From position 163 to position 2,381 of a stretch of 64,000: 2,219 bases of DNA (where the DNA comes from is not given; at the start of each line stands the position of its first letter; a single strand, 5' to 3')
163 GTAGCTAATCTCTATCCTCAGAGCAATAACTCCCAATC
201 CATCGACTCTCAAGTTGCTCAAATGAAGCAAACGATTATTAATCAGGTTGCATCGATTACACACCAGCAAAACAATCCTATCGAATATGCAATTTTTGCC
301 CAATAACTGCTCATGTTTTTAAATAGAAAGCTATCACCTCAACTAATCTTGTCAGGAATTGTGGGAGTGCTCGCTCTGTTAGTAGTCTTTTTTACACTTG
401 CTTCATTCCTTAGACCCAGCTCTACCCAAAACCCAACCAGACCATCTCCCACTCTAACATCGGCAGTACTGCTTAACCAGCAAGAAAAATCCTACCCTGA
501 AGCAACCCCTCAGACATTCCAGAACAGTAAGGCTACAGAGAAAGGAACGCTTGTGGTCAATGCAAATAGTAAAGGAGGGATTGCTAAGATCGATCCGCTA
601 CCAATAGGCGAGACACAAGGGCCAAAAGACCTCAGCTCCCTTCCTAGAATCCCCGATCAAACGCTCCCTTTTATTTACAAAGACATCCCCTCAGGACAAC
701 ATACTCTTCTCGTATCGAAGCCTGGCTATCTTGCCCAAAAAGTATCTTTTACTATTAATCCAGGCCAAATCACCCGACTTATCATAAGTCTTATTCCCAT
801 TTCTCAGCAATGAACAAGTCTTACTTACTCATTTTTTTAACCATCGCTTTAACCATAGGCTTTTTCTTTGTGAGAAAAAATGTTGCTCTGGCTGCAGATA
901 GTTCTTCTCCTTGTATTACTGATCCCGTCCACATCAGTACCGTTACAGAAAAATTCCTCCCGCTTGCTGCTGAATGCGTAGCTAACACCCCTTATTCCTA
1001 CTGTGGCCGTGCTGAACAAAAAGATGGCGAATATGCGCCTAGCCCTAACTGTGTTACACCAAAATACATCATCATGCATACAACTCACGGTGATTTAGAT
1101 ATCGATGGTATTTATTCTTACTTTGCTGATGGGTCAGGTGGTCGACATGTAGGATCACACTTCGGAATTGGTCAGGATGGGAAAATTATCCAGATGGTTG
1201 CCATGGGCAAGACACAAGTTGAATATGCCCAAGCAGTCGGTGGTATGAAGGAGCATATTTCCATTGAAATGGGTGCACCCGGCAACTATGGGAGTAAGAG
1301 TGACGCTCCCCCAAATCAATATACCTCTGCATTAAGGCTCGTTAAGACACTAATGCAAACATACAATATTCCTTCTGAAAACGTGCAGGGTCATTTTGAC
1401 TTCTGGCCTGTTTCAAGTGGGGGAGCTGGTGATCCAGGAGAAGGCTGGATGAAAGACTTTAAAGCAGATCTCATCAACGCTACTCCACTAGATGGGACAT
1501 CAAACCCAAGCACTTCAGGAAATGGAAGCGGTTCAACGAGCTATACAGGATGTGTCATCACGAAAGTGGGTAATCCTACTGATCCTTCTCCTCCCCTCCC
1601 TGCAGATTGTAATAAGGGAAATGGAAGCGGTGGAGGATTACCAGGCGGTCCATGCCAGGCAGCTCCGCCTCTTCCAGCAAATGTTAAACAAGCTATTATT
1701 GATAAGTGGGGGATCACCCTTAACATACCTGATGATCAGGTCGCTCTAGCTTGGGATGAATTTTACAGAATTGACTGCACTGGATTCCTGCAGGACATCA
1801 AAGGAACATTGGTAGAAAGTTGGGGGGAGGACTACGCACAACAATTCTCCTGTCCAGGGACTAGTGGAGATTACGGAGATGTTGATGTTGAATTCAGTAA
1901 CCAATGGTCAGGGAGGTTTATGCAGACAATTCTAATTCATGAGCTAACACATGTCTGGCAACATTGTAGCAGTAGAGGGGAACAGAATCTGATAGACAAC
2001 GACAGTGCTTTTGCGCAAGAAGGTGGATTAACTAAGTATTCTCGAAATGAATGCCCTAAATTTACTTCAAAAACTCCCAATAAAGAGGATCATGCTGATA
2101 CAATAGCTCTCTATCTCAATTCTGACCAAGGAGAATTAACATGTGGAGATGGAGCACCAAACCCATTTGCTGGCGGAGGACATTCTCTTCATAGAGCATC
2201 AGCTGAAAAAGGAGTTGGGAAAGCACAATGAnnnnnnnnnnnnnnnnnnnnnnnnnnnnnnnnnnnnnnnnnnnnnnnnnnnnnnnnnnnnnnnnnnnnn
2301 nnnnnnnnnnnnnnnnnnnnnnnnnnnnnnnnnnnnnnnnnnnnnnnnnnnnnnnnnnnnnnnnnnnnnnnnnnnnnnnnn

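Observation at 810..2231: Secreted peptidoglycan amidase fused to an HExxH metalloprotease-like domain, in a three-gene secreted cluster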

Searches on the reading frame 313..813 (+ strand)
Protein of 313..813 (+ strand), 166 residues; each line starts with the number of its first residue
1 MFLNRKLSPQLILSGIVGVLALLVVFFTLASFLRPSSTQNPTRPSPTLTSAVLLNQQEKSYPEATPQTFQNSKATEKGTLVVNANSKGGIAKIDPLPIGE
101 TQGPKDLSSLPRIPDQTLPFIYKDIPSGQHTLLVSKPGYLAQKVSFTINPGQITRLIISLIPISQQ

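Call 3: search_protein_families(library=pfam, proteins=[window:313-813:+], max_evalue=1)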
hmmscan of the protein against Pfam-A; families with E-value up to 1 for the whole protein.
window:313-813:+ (166 aa): 3 families
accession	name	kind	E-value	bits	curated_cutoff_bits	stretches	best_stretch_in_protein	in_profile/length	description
PF08308.17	PEGA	-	0.00021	21.6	20.8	1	122-160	29-67/71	PEGA domain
PF13620.12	CarboxypepD_reg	-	0.00056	20.7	32.3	1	123-160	43-81/82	Carboxypeptidase regulatory-like domain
PF13715.12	CarbopepD_reg_2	-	0.078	13.5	32.2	1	123-157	39-73/88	CarboxypepD_reg-like domain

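Call 4: search_protein_families(library=ncbifam, proteins=[window:313-813:+], max_evalue=1)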
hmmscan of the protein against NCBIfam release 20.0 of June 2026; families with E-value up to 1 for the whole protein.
window:313-813:+ (166 aa): 0 families

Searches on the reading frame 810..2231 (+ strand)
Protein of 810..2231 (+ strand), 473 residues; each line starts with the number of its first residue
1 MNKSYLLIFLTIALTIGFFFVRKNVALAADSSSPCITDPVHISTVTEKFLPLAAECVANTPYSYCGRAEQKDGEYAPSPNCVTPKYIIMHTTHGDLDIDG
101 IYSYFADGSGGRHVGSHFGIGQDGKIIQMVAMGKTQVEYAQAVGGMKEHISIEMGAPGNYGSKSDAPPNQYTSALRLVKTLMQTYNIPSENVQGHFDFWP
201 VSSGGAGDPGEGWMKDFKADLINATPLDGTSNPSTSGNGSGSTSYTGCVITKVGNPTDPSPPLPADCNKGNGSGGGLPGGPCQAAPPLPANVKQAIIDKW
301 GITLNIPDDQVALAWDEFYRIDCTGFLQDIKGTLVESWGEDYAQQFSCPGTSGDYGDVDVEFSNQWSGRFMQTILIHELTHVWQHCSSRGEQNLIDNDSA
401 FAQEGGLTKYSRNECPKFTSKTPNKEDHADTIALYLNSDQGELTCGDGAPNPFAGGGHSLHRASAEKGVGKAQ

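Call 3: search_protein_families(library=pfam, proteins=[window:810-2231:+], max_evalue=1)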
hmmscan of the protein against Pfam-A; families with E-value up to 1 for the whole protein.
window:810-2231:+ (473 aa): 3 families
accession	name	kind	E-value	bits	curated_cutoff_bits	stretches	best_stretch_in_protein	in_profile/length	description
PF01510.30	Amidase_2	-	1.6e-14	54.8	26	1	83-210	4-130/131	N-acetylmuramoyl-L-alanine amidase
PF16114.10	Citrate_bind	-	0.019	15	26.8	1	122-186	28-85/177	ATP citrate lyase citrate-binding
PF20573.4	DUF6782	-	0.23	11.1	27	1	370-385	89-104/241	Putative metallopeptidase family (DUF6782)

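Call 4: search_protein_families(library=ncbifam, proteins=[window:810-2231:+], max_evalue=1)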
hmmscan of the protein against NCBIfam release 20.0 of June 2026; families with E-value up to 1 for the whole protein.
window:810-2231:+ (473 aa): 2 families
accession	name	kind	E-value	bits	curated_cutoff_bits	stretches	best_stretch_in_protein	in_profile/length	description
NF008758.0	PRK11789.1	equivalog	0.00023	20.5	143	1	102-211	65-171/190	1,6-anhydro-N-acetylmuramyl-L-alanine amidase AmpD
TIGR03325.1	BphB_TodD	equivalog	0.13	11.5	459.85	1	302-334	95-127/263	cis-2,3-dihydrobiphenyl-2,3-diol dehydrogenase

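Call 7: search_solved_structures(query=window:810-2228:+, max_evalue=1, show_alignments=2)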
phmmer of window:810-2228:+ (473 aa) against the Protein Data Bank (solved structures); distinct sequences matched with E-value up to 1: 5.
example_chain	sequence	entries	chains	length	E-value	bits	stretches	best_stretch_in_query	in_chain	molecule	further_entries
2l47_A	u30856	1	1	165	1.8e-06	30.5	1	78-197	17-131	N-acetylmuramoyl-L-alanine amidase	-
1yb0_A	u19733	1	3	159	2.5e-05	26.8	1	78-197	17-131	prophage LambdaBa02, N-acetylmuramoyl-L-alanine amidase, family 2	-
2ar3_A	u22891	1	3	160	0.00015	24.2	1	78-197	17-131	prophage lambdaba02, n-acetylmuramoyl-l-alanine amidase, family 2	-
7f5i_A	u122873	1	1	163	0.00047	22.5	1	83-206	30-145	amidase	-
6su5_A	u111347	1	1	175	0.025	16.9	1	82-130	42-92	Lysozyme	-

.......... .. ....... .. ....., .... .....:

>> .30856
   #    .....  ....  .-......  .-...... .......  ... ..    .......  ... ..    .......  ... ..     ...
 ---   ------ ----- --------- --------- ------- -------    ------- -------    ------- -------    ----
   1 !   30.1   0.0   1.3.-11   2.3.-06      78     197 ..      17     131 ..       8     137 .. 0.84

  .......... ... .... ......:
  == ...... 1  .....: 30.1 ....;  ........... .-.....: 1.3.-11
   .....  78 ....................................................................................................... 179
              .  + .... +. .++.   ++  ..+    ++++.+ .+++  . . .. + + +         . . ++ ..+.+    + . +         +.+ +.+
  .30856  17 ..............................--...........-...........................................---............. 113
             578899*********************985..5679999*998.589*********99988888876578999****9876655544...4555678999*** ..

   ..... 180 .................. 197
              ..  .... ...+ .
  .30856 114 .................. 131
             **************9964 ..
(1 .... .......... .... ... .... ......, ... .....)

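Call 77: list_cluster_members(proteins=[P0172, window:810-2228:+, window:313-810:+, window:4229-5605:-, window:2862-3974:-, window:9147-11804:+])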
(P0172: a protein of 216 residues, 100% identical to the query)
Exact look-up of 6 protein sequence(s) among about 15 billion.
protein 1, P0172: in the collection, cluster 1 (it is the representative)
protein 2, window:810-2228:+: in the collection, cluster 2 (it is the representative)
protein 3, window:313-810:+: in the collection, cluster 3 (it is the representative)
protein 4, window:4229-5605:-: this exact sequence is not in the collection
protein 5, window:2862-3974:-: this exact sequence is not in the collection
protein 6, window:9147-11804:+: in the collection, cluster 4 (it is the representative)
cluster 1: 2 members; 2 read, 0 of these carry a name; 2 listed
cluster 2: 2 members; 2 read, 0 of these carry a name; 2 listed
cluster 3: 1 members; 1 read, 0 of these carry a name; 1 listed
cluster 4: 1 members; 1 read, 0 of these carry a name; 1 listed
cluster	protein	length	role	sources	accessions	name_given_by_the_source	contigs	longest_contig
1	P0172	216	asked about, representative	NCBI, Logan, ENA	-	-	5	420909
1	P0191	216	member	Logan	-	-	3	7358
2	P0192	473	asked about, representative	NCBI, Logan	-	-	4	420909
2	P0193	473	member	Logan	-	-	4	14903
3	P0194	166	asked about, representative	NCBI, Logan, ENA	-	-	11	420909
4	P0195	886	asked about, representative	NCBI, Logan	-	-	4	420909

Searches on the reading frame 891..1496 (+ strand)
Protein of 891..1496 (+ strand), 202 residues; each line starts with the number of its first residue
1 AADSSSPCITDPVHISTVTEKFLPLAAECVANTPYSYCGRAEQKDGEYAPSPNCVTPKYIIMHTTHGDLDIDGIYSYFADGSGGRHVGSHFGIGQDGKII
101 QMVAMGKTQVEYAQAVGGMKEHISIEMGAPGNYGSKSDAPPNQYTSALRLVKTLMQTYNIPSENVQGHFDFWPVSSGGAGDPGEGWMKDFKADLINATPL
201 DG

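Call 31: find_homologous_proteins(query=window:891-1496:+, max_evalue=0.001)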
Query seq(202 aa): 106 candidates shared short words with the query, none scored E <= 0.001.

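Call 53: search_solved_structures(query=A5, max_evalue=0.01, show_alignments=3)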
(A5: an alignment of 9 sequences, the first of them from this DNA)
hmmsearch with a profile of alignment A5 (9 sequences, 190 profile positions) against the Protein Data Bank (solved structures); distinct sequences matched with E-value up to 0.01: 8.
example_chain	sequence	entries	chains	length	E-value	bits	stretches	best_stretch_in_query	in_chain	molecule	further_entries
2l47_A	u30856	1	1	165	4.6e-12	49.2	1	11-131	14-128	N-acetylmuramoyl-L-alanine amidase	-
1yb0_A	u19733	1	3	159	3.1e-11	46.5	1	12-131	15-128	prophage LambdaBa02, N-acetylmuramoyl-L-alanine amidase, family 2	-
2ar3_A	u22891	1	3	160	5.6e-10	42.4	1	12-131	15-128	prophage lambdaba02, n-acetylmuramoyl-l-alanine amidase, family 2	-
3hmb_A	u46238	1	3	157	1.3e-07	34.7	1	3-129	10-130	N-acetylmuramoyl-L-alanine amidase xlyA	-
3rdr_A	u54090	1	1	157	1.5e-06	31.2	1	5-129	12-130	N-acetylmuramoyl-L-alanine amidase XlyA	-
7f5i_A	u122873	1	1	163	1.5e-05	28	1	18-128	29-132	amidase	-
1j3g_A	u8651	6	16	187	0.00025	24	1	40-160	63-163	AmpD protein | 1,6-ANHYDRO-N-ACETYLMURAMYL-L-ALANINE AMIDASE AMPD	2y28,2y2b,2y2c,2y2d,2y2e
6srt_A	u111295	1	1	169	0.0082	19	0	18-125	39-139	N-acetylmuramoyl-L-alanine amidase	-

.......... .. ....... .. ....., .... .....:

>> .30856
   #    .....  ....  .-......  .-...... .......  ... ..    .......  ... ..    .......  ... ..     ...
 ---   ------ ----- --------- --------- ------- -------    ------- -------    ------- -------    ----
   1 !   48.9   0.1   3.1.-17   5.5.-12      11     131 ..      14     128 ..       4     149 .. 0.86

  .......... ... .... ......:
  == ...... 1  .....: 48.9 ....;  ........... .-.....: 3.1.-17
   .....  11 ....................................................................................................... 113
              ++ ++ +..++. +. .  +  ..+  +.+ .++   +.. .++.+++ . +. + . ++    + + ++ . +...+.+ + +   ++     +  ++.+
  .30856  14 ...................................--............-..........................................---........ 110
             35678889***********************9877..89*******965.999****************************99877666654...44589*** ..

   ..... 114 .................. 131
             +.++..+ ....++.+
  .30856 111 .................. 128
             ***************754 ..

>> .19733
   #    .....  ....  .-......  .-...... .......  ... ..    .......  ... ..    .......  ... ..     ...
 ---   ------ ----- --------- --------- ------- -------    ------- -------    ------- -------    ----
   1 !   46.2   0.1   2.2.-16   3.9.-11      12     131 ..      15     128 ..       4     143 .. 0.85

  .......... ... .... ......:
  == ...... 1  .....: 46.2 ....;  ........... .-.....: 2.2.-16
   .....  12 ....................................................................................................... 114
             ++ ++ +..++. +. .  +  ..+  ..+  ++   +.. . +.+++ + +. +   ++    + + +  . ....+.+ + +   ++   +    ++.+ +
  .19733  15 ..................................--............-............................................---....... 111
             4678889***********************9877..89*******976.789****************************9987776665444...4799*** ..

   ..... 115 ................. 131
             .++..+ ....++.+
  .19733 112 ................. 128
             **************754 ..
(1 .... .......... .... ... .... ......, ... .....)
